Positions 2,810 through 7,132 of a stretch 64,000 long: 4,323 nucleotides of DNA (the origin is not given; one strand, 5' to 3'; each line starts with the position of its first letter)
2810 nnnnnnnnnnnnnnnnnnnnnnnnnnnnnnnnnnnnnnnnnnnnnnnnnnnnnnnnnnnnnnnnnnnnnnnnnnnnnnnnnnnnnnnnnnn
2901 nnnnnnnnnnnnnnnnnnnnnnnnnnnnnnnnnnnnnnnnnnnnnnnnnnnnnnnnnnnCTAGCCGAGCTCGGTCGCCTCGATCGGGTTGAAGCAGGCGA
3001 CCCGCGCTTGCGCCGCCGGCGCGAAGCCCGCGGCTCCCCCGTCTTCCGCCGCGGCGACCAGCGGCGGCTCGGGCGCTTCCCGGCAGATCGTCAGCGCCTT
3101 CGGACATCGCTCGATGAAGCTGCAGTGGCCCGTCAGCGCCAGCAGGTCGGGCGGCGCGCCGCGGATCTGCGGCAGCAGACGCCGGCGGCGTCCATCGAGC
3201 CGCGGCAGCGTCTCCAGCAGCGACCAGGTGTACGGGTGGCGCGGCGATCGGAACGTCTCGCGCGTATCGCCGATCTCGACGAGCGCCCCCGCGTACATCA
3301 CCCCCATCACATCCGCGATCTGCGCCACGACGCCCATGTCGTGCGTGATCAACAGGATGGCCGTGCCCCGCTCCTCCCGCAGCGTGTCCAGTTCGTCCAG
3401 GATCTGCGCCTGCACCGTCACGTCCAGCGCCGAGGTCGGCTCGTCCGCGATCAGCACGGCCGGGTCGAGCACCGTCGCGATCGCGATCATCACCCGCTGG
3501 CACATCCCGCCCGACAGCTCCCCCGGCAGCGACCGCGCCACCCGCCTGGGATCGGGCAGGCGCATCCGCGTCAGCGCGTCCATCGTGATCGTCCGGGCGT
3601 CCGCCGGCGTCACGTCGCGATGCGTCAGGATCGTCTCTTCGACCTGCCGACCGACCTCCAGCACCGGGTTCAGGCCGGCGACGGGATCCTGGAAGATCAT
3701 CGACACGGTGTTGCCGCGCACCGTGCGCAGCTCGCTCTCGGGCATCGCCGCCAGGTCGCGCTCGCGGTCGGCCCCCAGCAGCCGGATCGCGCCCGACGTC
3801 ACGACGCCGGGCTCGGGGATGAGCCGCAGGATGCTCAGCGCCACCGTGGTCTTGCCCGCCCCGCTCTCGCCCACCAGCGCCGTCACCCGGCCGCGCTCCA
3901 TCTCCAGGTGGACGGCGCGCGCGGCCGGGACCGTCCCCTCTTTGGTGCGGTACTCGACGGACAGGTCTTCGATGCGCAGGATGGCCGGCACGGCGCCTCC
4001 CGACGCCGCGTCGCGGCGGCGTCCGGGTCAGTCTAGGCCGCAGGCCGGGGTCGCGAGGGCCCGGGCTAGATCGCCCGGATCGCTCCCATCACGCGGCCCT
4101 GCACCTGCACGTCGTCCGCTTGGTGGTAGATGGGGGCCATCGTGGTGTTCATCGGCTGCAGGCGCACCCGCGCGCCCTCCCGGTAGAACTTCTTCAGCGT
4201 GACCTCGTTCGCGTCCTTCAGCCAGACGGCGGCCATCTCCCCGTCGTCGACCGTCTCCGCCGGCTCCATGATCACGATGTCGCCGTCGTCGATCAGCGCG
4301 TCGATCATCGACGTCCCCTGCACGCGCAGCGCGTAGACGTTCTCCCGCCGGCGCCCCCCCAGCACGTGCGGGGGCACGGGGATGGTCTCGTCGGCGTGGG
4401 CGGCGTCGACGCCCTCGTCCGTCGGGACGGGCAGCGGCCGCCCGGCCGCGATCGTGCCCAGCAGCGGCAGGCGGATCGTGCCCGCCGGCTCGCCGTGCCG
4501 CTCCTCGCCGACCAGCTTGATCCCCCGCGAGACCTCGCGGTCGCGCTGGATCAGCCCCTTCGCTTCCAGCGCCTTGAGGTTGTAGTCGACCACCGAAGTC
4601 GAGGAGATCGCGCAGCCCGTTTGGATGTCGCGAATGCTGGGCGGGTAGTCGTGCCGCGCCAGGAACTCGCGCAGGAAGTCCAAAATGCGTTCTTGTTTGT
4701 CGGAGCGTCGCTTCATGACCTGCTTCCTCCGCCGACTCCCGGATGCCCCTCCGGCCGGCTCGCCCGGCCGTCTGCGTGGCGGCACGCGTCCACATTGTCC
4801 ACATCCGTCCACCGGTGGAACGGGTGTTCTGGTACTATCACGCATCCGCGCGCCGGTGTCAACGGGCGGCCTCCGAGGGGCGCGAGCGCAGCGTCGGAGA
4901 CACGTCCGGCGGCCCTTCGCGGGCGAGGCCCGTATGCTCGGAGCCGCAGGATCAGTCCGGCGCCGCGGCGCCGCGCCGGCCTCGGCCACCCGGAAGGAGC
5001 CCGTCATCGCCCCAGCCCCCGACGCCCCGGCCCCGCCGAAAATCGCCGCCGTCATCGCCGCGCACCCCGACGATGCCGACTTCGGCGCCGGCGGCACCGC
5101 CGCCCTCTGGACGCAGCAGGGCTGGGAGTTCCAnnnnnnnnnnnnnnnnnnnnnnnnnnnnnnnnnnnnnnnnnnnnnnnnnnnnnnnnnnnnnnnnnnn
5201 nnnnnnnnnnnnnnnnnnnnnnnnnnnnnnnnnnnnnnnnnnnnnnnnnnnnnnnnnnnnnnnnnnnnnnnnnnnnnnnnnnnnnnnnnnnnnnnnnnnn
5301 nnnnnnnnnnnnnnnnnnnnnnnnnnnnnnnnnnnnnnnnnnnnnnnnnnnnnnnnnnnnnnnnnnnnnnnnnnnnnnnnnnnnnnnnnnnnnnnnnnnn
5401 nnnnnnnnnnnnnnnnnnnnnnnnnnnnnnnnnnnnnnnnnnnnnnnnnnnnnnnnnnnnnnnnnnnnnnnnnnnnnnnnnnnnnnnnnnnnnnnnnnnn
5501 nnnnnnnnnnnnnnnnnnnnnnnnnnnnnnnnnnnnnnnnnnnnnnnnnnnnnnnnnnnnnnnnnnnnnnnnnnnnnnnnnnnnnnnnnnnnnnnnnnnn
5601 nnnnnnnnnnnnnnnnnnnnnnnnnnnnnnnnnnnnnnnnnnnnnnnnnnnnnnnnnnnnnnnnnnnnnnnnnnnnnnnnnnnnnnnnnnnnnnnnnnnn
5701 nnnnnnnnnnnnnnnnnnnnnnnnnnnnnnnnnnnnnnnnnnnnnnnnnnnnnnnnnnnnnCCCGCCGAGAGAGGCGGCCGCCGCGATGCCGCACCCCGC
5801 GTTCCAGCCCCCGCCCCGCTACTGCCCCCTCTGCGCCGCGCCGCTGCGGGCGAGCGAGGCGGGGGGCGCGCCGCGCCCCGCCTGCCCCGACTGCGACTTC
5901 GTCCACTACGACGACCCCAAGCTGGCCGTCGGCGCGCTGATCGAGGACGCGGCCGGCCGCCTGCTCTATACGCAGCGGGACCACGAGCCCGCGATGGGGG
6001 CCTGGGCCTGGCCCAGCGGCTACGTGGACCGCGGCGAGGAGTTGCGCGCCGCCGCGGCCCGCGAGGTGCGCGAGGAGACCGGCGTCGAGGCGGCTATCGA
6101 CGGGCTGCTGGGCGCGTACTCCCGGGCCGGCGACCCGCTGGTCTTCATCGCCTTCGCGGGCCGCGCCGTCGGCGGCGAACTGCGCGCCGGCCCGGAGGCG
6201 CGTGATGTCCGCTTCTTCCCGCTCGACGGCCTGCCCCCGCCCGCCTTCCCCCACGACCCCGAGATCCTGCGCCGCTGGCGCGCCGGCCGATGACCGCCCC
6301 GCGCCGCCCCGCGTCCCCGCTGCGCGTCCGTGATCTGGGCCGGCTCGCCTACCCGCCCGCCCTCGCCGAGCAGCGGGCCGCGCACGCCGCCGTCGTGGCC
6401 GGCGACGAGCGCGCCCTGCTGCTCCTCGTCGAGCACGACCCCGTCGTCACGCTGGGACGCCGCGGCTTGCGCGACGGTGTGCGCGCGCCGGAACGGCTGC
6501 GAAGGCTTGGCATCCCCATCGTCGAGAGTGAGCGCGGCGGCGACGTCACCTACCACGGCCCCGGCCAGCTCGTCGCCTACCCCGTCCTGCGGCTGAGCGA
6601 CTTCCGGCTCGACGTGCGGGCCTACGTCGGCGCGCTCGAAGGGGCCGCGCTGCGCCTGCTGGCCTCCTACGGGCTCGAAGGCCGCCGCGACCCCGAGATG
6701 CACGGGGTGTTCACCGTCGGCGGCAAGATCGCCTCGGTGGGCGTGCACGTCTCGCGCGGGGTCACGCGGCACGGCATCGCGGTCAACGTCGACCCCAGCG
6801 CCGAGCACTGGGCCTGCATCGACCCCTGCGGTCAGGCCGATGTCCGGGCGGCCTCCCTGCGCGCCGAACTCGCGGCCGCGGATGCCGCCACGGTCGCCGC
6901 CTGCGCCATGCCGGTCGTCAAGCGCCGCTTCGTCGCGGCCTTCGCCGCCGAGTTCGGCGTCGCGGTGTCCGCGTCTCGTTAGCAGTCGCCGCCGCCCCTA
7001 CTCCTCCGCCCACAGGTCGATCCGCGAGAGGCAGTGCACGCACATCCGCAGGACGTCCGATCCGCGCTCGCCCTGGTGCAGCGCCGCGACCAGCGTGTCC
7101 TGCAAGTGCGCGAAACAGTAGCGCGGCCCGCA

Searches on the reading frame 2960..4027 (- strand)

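Call 67: search_protein_families(library=pfam, proteins=[window:2960-4027:-], max_evalue=0.0001)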
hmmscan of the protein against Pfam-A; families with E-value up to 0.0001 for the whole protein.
window:2960-4027:- (355 aa): 4 families
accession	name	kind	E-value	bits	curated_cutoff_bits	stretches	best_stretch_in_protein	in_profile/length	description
PF00005.33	ABC_tran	-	2.1e-24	87.1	25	1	38-199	3-137/137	ABC transporter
PF08352.17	oligo_HPY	-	1.7e-17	64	27.1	1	250-315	1-65/65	Oligopeptide/dipeptide transporter, C-terminal region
PF13304.12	AAA_21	-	1.2e-06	29.3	27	0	179-234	248-303/304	AAA domain, putative AbiEii toxin, Type IV TA system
PF13481.12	AAA_25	-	2.5e-05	24.4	27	0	38-229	25-189/195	AAA domain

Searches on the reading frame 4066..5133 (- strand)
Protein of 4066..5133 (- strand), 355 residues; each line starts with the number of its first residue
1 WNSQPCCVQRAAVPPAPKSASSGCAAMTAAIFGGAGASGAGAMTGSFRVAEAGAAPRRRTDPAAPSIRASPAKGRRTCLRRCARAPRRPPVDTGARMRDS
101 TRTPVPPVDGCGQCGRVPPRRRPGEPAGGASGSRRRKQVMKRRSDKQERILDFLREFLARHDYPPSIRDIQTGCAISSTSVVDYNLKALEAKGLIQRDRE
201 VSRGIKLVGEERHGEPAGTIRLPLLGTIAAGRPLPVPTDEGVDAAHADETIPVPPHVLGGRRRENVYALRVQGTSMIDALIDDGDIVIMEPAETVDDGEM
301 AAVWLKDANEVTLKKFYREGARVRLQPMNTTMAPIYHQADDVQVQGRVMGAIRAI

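Call 67: search_protein_families(library=pfam, proteins=[window:4066-5133:-], max_evalue=0.0001)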
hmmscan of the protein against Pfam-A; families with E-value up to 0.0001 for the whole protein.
window:4066-5133:- (355 aa): 2 families
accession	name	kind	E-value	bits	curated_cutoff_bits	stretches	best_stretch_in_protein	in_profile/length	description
PF00717.28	Peptidase_S24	-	8.5e-25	87.2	23.3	1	223-349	1-116/116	Peptidase S24-like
PF01726.22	LexA_DNA_bind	-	2.3e-15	56.6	23.7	1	140-204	1-65/65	LexA DNA binding domain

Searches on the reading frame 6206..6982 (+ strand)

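Call 67: search_protein_families(library=pfam, proteins=[window:6206-6982:+], max_evalue=0.0001)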
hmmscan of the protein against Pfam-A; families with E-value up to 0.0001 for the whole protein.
window:6206-6982:+ (258 aa): 1 family
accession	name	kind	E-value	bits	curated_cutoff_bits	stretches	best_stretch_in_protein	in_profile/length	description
PF21948.1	LplA-B_cat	-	4.7e-33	115.3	27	1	51-226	4-184/200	Lipoyl protein ligase A/B catalytic domain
